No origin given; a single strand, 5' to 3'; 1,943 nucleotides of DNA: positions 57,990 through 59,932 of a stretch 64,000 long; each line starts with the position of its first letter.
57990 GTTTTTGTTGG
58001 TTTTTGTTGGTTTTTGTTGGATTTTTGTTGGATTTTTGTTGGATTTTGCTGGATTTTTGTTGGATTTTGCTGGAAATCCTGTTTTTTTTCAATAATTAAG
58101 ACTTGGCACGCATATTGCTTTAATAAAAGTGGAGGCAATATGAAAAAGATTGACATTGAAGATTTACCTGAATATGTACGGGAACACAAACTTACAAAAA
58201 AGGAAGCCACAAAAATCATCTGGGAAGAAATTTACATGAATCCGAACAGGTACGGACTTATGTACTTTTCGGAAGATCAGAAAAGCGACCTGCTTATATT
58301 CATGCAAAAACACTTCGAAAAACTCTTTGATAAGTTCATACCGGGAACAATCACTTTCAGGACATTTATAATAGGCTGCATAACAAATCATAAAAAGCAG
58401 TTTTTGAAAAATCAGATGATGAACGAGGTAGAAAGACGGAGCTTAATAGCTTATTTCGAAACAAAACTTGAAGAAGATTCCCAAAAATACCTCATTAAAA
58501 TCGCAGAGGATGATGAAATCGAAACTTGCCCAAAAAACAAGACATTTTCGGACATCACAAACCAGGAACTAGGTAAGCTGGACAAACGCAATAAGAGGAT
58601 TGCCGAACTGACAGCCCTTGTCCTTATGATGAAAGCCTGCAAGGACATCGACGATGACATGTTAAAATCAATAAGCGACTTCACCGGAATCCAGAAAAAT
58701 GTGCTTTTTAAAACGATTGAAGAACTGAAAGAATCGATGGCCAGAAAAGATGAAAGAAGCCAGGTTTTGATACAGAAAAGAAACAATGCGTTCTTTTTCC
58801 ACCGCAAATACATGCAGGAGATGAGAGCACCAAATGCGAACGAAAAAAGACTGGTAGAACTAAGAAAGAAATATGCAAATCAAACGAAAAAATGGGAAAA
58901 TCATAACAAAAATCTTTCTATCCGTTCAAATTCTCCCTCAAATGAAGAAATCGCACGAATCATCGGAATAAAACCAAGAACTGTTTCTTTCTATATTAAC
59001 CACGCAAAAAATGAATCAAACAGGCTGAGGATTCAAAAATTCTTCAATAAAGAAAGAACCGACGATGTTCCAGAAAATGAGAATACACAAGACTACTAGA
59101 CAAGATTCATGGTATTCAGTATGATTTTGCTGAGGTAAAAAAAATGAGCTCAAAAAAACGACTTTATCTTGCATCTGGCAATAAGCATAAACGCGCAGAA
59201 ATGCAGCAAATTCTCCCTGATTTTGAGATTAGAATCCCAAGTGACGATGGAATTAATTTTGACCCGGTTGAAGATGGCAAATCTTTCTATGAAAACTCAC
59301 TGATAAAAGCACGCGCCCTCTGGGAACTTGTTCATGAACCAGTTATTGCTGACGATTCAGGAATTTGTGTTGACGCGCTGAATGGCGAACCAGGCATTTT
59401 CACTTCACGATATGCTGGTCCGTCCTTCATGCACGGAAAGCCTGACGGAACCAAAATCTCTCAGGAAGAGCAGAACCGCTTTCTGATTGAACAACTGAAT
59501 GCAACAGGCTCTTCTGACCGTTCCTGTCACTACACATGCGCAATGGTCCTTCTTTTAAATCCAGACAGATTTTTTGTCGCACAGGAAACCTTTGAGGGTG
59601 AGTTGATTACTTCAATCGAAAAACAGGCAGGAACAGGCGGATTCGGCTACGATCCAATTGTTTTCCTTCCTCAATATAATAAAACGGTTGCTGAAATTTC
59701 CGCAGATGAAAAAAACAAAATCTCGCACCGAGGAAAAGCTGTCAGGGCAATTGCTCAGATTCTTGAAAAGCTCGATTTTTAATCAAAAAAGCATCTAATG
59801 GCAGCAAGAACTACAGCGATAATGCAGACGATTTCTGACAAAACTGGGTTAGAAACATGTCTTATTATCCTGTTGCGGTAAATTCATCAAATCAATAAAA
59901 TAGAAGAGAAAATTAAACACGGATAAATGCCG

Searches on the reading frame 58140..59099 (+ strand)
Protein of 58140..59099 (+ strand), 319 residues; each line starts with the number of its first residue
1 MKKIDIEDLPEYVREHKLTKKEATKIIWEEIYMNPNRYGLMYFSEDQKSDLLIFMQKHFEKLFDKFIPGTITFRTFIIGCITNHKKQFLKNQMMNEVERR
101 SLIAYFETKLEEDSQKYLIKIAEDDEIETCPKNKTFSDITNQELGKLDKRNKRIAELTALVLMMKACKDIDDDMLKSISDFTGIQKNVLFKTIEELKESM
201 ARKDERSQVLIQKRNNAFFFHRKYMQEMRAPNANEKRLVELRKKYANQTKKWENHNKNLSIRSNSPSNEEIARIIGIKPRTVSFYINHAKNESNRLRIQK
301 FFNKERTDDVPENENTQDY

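Call 8: search_protein_families(library=pfam, proteins=[window:58140-59099:+], max_evalue=0.01)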
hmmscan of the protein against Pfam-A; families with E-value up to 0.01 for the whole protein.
window:58140-59099:+ (319 aa): 2 families
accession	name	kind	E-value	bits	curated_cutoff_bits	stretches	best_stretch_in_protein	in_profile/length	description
PF00196.25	GerE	-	0.00045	20.2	23.5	1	267-289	19-41/57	Bacterial regulatory proteins, luxR family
PF08281.18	Sigma70_r4_2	-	0.0085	16.2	25.7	0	267-290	28-51/54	Sigma-70, region 4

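Call 9: search_protein_families(library=ncbifam, proteins=[window:58140-59099:+], max_evalue=0.01)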
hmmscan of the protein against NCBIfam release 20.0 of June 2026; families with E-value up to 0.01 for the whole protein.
window:58140-59099:+ (319 aa): 1 family
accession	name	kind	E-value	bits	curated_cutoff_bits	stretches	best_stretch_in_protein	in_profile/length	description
TIGR02937.1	sigma70-ECF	superfamily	1.9e-05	24.4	42.9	1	59-290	39-158/165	sigma-70 family RNA polymerase sigma factor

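Call 10: find_homologous_proteins(query=window:58140-59099:+, max_evalue=0.001)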
Query window:58140-59099:+ (319 aa): 40 proteins with E <= 0.001 among 708 candidates.
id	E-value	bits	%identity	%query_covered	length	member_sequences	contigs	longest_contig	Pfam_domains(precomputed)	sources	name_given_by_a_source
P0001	2.7e-205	698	100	100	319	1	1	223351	-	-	-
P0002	6.1e-123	428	63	98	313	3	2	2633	-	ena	-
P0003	6.4e-114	398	60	98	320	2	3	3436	-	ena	-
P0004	1.2e-105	371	56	94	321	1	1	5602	-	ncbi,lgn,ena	-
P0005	2.3e-105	370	54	99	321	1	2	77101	-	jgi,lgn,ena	-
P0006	2.7e-105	370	56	94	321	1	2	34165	-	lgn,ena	-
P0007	1.2e-104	368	55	99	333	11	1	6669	-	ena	-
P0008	4.2e-104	366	54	98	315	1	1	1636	-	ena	-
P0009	8.9e-103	362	57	92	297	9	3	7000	-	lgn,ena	-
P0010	9.5e-100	352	57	98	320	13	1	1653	-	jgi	jgi:hypothetical protein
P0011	1.3e-99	351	54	99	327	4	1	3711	-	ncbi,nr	ncbi:MAG: hypothetical protein IJ257_08355 [Treponema sp.]|nr:hypothetical protein [Treponema sp.]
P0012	3.2e-99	350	54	99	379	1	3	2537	-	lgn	-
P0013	8.0e-99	349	51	100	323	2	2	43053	PF13730.13,PF00196.26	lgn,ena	-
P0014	5.5e-98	346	53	96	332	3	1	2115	-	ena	-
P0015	1.2e-97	345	53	97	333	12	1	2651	-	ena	-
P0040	3.7e-47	179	48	59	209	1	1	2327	-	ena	-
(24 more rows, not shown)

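Call 14: find_related_loci(query=A1, collection=genome_contigs, flank=3000)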
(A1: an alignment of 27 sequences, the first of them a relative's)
Query A1 (319 aa) in genome_contigs; peptide patterns used: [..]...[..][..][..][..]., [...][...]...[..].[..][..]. (x = any residue, [..] = any of these).
128 stretches matched a pattern; 22 encode a relative of the query (tblastn E <= 1e-3); 22 distinct loci.
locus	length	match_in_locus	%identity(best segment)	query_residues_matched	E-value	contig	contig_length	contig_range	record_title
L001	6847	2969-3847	57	1-293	1e-112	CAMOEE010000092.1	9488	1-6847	MAG: uncultured Treponema sp. isolate SRR873608_bin.168_metaWRAP_v1.3_MAG genome assembly, contig: NODE_23510_length_948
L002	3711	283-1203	54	1-315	4e-111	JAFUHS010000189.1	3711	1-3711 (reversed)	MAG: Treponema sp. isolate RGIG4505 Roe_deer_Omasum.Co__c930247, whole genome shotgun sequence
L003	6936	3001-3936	57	1-312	2e-108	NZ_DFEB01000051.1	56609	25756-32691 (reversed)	MAG: Treponema sp. UBA3813 UBA3813_contig_20375, whole genome shotgun sequence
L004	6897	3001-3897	53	1-299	4e-106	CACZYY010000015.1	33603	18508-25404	MAG: uncultured Spirochaetaceae bacterium isolate RUG13083 genome assembly, contig: RUG13083_asm_15, whole genome shotgu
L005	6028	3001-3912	55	1-301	2e-104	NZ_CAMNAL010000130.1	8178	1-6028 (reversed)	MAG: uncultured Treponema sp. isolate SRR873597_bin.163_metaWRAP_v1.3_MAG NODE.25190_length_8178_cov_6_083959, whole gen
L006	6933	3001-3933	51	1-313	2e-104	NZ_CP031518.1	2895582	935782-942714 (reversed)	Treponema ruminis strain RU1 chromosome, complete genome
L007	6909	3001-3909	51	1-302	5e-104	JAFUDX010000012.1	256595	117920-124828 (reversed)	MAG: Treponema sp. isolate RGIG4406 Roe_deer_Omasum-2__c648, whole genome shotgun sequence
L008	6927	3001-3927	48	1-309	2e-100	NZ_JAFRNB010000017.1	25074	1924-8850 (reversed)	MAG: Treponema sp. isolate RGIG2619 Goat_Omasum-1__c60275, whole genome shotgun sequence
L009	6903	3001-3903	46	1-302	6e-89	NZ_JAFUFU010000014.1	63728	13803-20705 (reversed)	MAG: Treponema sp. isolate RGIG4455 Roe_deer_Omasum-4__c2447, whole genome shotgun sequence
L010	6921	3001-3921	43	1-302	8e-82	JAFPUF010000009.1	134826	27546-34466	MAG: Treponema sp. isolate RGIG1479 Goat_Abomasum-1__c39879, whole genome shotgun sequence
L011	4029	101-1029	47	1-310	4e-79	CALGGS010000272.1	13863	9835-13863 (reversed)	MAG TPA_asm: uncultured Treponema sp. isolate ERR1278104_bin.132_CONCOCT_v1.1_MAG genome assembly, contig: ERZ842392.784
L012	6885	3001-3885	43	1-290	4e-77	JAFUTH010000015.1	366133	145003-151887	MAG: Treponema sp. isolate RGIG4806 Roe_deer_Reticulum-5__c1207, whole genome shotgun sequence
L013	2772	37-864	38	1-289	4e-58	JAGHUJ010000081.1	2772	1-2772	MAG: Candidatus Treponema equifaecale isolate E4_MB2_2 c_000000949886, whole genome shotgun sequence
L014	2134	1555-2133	47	1-193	2e-57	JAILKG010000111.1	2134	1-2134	MAG: Treponema sp. isolate RUI196 k141_1906805_flag=1_multi=5.0000_len=2134, whole genome shotgun sequence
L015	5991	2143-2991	33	5-299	9e-50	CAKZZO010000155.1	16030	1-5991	MAG TPA_asm: uncultured Treponema sp. isolate ERR1278105_bin.188_CONCOCT_v1.1_MAG genome assembly, contig: ERZ842401.455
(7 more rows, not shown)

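Call 24: predict_structure(alignment_id=A1)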
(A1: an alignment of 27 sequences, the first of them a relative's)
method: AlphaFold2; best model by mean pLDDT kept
length: 319 residues; sequences in the alignment: 27
mean_pLDDT: 80.7   pTM: 0.46
mean pLDDT of the five models: 80.7, 80.2, 79.8, 78.0, 77.0
residues with pLDDT >= 90: 34; 70-90: 243; 50-70: 21; < 50: 21
segments of 3 or more residues with pLDDT < 50: 124-131, 309-319
pLDDT, mean of each block of 10 residues (from residue 1): 79 88 89 89 89 86 86 90 89 91 89 71 42 68 72 86 88 85 84 88 84 76 83 83 88 79 81 87 88 84 63 34
secondary structure, 60 per line:
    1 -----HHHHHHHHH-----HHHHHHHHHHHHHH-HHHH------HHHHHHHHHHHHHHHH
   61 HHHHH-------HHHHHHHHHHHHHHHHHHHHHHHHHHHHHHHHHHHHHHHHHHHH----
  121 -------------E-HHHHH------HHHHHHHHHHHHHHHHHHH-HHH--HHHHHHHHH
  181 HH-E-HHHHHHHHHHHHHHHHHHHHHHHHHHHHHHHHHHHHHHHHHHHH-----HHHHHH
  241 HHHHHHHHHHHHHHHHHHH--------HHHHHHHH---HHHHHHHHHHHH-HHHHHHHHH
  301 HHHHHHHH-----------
elements in order: H6-14 H20-33 H35-38 H45-65 H73-116 H136-140 H147-165 H172-182 H186-229 H235-259 H268-275 H279-290 H292-308

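Call 26: search_solved_structures(query=A1, max_evalue=1)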
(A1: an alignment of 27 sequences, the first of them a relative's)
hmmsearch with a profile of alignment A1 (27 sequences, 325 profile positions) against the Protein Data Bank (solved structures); distinct sequences matched with E-value up to 1: 0.

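Call 27: fold_search(model_id=the predicted structure, library=pdb)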
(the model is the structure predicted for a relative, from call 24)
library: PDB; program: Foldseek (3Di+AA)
matches with E <= 10: 73; with E <= 0.001: 0
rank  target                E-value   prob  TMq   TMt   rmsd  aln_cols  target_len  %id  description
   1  9a7s_A                3.4e-01  0.75  0.24  0.28  22.3       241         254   11  Integrative model of RPSD-RPOB by crosslinking MS and deep learning (released 2024-09-18)
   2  6jbq_F                6.7e-01  0.60  0.23  0.38  20.0       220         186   10  CryoEM structure of Escherichia coli sigmaE transcription initiation complex containing 5nt of RNA (released 2019-05-29)
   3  5uxx_C                1.6e+00  0.28  0.20  0.34  31.4       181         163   10  Co-crystal structure of the sigma factor RpoE in complex with the anti-sigma factor NepR from Bartonella quintana (released 2018-02-28)
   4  5nen_B                2.0e+00  0.18  0.19  0.26  13.2       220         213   12  Crystal structure of the soluble domain of LipC, a membrane fusion protein of a type I secretion system (released 2017-11-22)
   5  5wur_A                2.3e+00  0.25  0.20  0.37  27.0       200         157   14  Crystal structure of SigW in complex with its anti-sigma RsiW, an oxdized form (released 2017-03-29)
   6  5c22_B                2.6e+00  0.47  0.26  0.30   9.9       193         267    9  Crystal structure of Zn-bound HlyD from E. coli (released 2016-02-17)
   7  6dv9_F                2.6e+00  0.11  0.16  0.26  19.6       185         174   12  Crystal structure of Mycobacterium tuberculosis transcription initiation complex(ECF sigma factor L) containing 5nt RN (released 2019-02-20)
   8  1z77                  2.6e+00  0.07  0.12  0.16  25.1       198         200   12  Crystal structure of transcriptional regulator protein from Thermotoga maritima. (released 2005-05-10)
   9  2q0o_D                2.9e+00  0.38  0.14  0.43  11.4       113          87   12  Crystal structure of an anti-activation complex in bacterial quorum sensing (released 2007-09-25)
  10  4lup_C                3.2e+00  0.82  0.23  0.66   3.5        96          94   17  Crystal structure of the complex formed by region of E. coli sigmaE bound to its -10 element non template strand (released 2014-02-19)
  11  7p5x_AF               3.3e+00  0.12  0.18  0.18  24.5       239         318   15  Mycobacterial RNAP with transcriptional activator PafBC (released 2021-12-22)
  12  6kop_F                3.6e+00  0.11  0.16  0.28  15.2       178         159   14  Mycobacterium tuberculosis initial transcription complex comprising sigma H and 5'-OH RNA of 9 nt (released 2020-03-11)
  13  4lup_A                3.8e+00  0.77  0.23  0.68   3.1        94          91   17  Crystal structure of the complex formed by region of E. coli sigmaE bound to its -10 element non template strand (released 2014-02-19)
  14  6kon_F                3.8e+00  0.05  0.13  0.19  19.8       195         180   11  Mycobacterium tuberculosis initial transcription complex comprising sigma H and 5'-OH RNA of 5 nt (released 2020-03-11)
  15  1lrz                  4.2e+00  0.06  0.14  0.12  16.5       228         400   14  x-ray crystal structure of staphylococcus aureus femA (released 2002-09-04)
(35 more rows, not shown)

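Call 28: find_related_loci(query=A1, collection=metagenome_contigs, flank=2000)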
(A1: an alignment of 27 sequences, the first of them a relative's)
Query A1 (319 aa) in metagenome_contigs; peptide patterns used: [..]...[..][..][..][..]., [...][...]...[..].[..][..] (x = any residue, [..] = any of these).
371 stretches matched a pattern; 24 encode a relative of the query (tblastn E <= 1e-3); 24 distinct loci.
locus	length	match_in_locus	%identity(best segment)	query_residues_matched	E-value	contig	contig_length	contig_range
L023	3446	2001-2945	54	1-315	2e-114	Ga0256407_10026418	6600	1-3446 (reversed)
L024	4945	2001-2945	54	1-315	7e-114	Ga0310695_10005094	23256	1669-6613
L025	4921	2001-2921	57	2-306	9e-119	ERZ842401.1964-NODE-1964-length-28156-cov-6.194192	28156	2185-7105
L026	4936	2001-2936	57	1-312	2e-108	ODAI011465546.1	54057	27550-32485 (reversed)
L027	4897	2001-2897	53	1-299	2e-106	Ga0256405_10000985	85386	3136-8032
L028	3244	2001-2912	55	1-301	2e-105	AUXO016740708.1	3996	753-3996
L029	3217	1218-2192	50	1-319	2e-106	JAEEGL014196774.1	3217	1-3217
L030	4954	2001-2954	50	1-318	6e-104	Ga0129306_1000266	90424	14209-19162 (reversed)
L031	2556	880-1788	51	1-302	8e-108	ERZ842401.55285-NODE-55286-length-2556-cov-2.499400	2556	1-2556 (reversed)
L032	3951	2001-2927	48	1-309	6e-100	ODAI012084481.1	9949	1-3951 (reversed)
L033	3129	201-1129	47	1-310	3e-79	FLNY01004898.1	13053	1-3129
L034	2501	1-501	63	124-291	9e-65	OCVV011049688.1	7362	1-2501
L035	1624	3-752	42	46-290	1e-63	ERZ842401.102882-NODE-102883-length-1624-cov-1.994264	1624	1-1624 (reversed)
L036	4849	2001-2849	33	5-299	7e-50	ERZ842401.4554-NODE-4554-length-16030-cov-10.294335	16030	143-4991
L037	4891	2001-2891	33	2-296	2e-40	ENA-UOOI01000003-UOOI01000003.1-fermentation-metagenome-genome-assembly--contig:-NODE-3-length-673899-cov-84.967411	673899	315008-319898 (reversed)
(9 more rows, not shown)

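Call 42: search_protein_representatives(alignment_id=A1)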
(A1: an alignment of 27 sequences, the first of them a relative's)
Query: 27 sequences, 325 profile positions. Proteins with E-value up to 0.001 (for the whole library): 668; up to 1e-10: 377; up to 1e-30: 127. The best 150 are listed.
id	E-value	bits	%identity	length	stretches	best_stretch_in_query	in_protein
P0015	2.3e-127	441.5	-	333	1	3-318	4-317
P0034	4.0e-124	430.8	-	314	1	1-306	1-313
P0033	9.7e-114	396.7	-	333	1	1-310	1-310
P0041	2.7e-109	382.1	-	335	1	1-318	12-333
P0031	1.4e-104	366.6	-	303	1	1-303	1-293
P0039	1.6e-102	359.9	-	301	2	1-169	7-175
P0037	2.8e-100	352.4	-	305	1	1-230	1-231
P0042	5.0e-90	318.8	-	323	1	1-315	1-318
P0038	1.0e-87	311.2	-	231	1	102-321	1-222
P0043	3.0e-84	299.8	-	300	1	1-309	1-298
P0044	9.9e-79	281.7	-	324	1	1-316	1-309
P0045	9.0e-78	278.5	-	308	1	1-318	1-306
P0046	5.9e-76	272.5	-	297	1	1-292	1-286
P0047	9.5e-73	262.0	-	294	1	1-293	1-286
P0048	1.2e-71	258.4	-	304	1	1-293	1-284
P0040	3.7e-70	253.5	-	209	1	1-188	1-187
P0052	8.0e-68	245.8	-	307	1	1-314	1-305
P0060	2.3e-57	211.4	-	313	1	1-314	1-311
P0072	8.6e-49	183.3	-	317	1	1-292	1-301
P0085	2.0e-45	172.2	-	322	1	1-296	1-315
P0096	8.1e-42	160.4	-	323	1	1-310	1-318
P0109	2.8e-38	148.7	-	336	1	1-302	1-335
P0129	3.1e-34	135.4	-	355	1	4-313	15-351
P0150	6.5e-32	127.8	-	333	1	4-307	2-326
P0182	2.4e-28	116.1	-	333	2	158-293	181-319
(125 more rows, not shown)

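Call 43: list_cluster_members(proteins=[P0044, P0052, P0060, P0072, P0085, P0096, P0109, P0129, P0150, P0182])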
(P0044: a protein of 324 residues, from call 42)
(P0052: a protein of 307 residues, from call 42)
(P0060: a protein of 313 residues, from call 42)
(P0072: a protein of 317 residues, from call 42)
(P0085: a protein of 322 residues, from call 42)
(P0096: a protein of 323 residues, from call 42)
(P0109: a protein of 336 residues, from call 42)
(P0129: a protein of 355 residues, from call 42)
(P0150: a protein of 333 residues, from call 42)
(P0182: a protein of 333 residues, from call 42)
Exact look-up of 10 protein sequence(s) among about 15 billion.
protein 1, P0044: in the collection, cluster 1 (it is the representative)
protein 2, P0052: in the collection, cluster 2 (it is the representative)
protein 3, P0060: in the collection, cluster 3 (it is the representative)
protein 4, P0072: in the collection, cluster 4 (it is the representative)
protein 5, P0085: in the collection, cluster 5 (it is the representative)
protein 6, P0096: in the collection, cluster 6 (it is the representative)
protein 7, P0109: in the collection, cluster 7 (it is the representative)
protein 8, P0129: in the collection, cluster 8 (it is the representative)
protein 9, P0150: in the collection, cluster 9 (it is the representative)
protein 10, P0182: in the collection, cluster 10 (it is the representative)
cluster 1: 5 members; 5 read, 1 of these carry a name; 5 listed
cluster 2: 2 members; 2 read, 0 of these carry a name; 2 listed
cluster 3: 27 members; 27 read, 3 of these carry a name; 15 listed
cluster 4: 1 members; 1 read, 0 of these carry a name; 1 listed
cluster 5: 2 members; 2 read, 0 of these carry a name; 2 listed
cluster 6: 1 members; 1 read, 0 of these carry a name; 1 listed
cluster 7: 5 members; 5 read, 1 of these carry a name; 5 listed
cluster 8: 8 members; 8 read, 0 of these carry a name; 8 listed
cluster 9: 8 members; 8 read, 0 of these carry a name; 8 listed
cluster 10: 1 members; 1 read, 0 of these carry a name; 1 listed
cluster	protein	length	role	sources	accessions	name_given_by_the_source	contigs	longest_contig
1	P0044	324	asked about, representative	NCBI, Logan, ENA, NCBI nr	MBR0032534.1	MAG: hypothetical protein IJP61_09635 [Treponema sp.] | hypothetical protein [Treponema sp.]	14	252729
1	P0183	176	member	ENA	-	-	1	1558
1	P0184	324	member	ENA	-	-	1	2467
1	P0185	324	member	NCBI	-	-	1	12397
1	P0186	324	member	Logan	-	-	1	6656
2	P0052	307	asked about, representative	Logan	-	-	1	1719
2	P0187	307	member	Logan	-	-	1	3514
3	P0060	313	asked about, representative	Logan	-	-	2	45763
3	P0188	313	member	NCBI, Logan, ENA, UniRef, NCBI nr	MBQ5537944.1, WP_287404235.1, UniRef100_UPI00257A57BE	MAG: hypothetical protein IIU02_08560 [Treponema sp.] | hypothetical protein n=1 Tax=Treponema sp. TaxID=166 RepID=UPI00257A57BE | hypothetical protein [Treponema sp.]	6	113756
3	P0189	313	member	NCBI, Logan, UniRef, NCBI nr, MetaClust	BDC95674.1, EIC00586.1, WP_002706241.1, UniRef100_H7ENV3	hypothetical protein [Treponema saccharophilum] | Uncharacterized protein n=1 Tax=Treponema saccharophilum DSM 2985 TaxID=907348 ... | status=active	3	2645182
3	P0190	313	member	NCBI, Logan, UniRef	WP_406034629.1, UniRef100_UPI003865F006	hypothetical protein [Treponema saccharophilum] | hypothetical protein n=1 Tax=Treponema saccharophilum TaxID=165 RepID=UPI003865F006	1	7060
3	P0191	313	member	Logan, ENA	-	-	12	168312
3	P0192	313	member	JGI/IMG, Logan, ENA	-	-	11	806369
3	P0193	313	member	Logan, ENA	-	-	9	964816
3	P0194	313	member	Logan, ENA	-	-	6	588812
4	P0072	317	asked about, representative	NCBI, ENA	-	-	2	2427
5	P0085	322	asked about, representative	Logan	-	-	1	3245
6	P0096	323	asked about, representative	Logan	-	-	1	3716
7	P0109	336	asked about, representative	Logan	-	-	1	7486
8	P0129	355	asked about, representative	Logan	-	-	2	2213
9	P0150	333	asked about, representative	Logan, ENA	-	-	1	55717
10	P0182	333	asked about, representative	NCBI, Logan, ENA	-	-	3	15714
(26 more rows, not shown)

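Call 58: find_encoding_contigs(protein=P0001, flank=10000, max_places=4)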
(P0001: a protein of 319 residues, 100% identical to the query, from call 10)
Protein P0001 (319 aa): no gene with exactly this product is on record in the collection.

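Call 62: search_protein_families(library=pfam, alignment_id=A1, max_evalue=0.05)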
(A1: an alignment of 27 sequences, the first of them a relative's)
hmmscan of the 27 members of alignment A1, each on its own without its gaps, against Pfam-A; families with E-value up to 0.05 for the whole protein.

A. member 1, P0001 (319 aa): 4 families
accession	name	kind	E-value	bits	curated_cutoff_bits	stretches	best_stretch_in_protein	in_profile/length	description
PF00196.25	GerE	-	0.00045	20.2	23.5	1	267-289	19-41/57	Bacterial regulatory proteins, luxR family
PF08281.18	Sigma70_r4_2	-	0.0085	16.2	25.7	1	267-290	28-51/54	Sigma-70, region 4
PF25524.1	RSLD_CPSF6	-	0.017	15.8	27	1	188-236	36-84/96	CPSF6-like, RSLD domain, N-terminal region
PF14493.12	HTH_40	-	0.04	14.6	27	0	267-308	14-55/89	Helix-turn-helix domain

B. families by the number of members that match (of 27 scanned): 25 families
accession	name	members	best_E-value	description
PF00196.25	GerE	20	1.8e-05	Bacterial regulatory proteins, luxR family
PF08281.18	Sigma70_r4_2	13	0.002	Sigma-70, region 4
PF01381.28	HTH_3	10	0.0015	Helix-turn-helix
PF13730.12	HTH_36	6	7.1e-06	Helix-turn-helix domain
PF04539.22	Sigma70_r3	6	0.0079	Sigma-70 region 3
PF13412.12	HTH_24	2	0.017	Winged helix-turn-helix DNA-binding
PF10136.14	SpecificRecomb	1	0.0032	Site-specific recombinase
PF16032.11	DUF4788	1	0.0034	Domain of unknown function (DUF4788)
PF14136.11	DUF4303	1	0.0039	Domain of unknown function (DUF4303)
PF06056.18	Terminase_5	1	0.004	Putative ATPase subunit of terminase (gpP-like)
PF20015.4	VMAP-M12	1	0.0055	vWA-MoxR associated protein middle region (VMAP-M) 12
PF17708.6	Gasdermin_C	1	0.007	Gasdermin PUB domain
PF08615.16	RNase_H2_suC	1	0.012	Ribonuclease H2 non-catalytic subunit (Ylr154p-like)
PF00622.36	SPRY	1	0.013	SPRY domain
PF25524.1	RSLD_CPSF6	1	0.017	CPSF6-like, RSLD domain, N-terminal region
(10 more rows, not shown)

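Call 63: search_protein_families(library=ncbifam, alignment_id=A1, max_evalue=0.01)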
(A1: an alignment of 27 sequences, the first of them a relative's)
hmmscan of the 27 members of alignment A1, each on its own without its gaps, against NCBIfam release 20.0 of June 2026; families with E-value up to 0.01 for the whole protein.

A. member 1, P0001 (319 aa): 1 family
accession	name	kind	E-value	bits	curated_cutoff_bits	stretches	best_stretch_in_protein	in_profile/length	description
TIGR02937.1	sigma70-ECF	superfamily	1.9e-05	24.4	42.9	1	59-290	39-158/165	sigma-70 family RNA polymerase sigma factor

B. families by the number of members that match (of 27 scanned): 4 families
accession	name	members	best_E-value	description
TIGR02937.1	sigma70-ECF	11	4.1e-08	sigma-70 family RNA polymerase sigma factor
NF033894.1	Eex_IncN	1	0.0034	EexN family lipoprotein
TIGR03020.2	EpsA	1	0.0049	XrtB/PEP-CTERM-associated transcriptional regulator EpsA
NF040974.1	RepABC_RepC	1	0.0087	plasmid replication protein RepC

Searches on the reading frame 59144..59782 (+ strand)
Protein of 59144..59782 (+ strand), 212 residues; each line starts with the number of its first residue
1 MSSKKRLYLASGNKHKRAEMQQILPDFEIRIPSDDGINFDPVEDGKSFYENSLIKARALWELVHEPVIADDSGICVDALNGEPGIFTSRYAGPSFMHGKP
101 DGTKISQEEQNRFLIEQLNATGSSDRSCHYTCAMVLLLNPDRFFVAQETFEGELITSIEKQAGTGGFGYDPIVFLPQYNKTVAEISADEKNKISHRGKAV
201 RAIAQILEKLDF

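Call 8: search_protein_families(library=pfam, proteins=[window:59144-59782:+], max_evalue=0.01)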
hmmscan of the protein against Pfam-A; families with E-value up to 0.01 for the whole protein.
window:59144-59782:+ (212 aa): 1 family
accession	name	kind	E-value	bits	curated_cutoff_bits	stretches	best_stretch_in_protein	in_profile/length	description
PF01725.21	Ham1p_like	-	7.8e-53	179.6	22.5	1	7-205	1-185/186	Ham1 family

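Call 9: search_protein_families(library=ncbifam, proteins=[window:59144-59782:+], max_evalue=0.01)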
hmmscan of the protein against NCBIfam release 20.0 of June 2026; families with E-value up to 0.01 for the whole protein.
window:59144-59782:+ (212 aa): 8 families
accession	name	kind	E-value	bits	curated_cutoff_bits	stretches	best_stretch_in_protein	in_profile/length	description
NF011397.0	PRK14822.1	equivalog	3.1e-50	170.3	234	1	5-209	2-195/201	XTP/dITP diphosphatase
NF011399.0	PRK14824.1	subfamily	2.9e-42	144.4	267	1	5-210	3-203/206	putative deoxyribonucleotide triphosphate pyrophosphatase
TIGR00042.1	TIGR00042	equivalog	4.1e-42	143.7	145.35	1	7-207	2-183/184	RdgB/HAM1 family non-canonical purine NTP pyrophosphatase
NF011400.0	PRK14825.1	equivalog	1.3e-34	119.7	246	1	5-207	2-194/199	putative deoxyribonucleotide triphosphate pyrophosphatase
NF011398.0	PRK14823.1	equivalog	2.7e-33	115.4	272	1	6-209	2-190/191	non-canonical purine NTP diphosphatase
NF011401.0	PRK14826.1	equivalog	7.6e-32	110.5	268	1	6-209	10-218/226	putative deoxyribonucleotide triphosphate pyrophosphatase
NF002698.0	PRK02491.1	equivalog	1.1e-26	93.7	301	1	6-206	129-319/328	nucleoside-triphosphate diphosphatase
NF011396.0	PRK14821.1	equivalog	2.2e-25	89.3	203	1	6-209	2-182/185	XTP/dITP diphosphatase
